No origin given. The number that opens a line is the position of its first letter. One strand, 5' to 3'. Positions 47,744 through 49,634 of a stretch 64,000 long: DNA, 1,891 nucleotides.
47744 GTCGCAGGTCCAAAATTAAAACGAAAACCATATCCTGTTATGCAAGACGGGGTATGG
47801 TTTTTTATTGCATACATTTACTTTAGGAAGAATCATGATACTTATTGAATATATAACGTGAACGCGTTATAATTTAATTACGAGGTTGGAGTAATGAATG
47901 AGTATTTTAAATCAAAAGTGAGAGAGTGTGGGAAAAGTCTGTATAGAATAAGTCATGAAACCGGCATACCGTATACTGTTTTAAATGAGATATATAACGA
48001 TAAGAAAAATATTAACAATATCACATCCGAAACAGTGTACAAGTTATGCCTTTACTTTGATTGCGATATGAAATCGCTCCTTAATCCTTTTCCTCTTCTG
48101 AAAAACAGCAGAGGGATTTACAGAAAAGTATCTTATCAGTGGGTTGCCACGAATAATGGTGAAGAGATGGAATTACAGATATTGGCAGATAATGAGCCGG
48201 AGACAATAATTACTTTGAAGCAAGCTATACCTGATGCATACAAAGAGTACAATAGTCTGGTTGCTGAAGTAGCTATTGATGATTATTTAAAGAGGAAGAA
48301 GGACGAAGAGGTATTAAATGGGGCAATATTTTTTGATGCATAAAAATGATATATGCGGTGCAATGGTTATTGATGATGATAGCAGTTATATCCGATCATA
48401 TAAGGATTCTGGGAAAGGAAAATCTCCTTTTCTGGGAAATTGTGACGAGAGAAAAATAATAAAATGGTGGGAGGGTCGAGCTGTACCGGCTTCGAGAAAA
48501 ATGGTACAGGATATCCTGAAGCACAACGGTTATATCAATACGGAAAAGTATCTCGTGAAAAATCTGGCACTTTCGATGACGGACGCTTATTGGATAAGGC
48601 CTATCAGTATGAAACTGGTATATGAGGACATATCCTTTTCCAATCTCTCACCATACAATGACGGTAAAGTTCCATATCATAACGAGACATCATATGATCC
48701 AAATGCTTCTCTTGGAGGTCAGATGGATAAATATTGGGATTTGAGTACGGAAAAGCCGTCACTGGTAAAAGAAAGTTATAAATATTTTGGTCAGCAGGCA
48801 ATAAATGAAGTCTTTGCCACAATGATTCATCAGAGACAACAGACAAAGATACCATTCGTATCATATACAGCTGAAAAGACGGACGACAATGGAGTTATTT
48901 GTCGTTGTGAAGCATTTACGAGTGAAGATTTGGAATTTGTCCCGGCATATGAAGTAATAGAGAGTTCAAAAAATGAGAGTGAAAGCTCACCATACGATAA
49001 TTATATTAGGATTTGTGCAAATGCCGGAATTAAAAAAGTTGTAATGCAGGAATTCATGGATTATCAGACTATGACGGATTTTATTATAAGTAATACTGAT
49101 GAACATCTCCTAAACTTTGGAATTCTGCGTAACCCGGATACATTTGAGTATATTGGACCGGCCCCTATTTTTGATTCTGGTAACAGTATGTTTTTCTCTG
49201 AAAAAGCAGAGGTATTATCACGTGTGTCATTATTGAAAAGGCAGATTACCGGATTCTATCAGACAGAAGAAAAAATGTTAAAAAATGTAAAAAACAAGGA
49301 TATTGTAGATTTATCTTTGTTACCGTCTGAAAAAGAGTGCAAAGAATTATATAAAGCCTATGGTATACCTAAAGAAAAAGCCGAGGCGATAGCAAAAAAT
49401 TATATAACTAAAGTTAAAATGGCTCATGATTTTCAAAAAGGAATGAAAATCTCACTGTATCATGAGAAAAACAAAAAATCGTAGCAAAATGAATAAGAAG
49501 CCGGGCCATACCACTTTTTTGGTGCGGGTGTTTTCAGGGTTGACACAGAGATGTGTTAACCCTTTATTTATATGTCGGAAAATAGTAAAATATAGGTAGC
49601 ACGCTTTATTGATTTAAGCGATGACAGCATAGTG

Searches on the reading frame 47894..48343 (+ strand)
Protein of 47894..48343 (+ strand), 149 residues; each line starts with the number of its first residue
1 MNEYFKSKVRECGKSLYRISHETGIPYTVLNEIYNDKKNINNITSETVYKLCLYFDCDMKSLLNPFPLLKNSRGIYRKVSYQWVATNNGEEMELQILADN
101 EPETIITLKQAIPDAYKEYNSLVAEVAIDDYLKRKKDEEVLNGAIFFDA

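Call 4: search_protein_families(library=pfam, proteins=[window:47894-48343:+])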
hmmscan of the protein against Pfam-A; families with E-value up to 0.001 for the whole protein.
window:47894-48343:+ (149 aa): 1 family
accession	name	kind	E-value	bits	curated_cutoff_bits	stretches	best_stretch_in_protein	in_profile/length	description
PF13443.12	HTH_26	-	5.2e-06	27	22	1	15-64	12-59/63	Cro/C1-type HTH DNA-binding domain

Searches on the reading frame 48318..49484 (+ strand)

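Call 4: search_protein_families(library=pfam, proteins=[window:48318-49484:+])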
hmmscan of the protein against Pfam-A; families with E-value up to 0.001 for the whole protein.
window:48318-49484:+ (388 aa): 1 family
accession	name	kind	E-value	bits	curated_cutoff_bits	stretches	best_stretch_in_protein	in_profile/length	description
PF07804.18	HipA_C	-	1.2e-05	25.5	30.5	1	131-365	2-208/213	HipA-like C-terminal domain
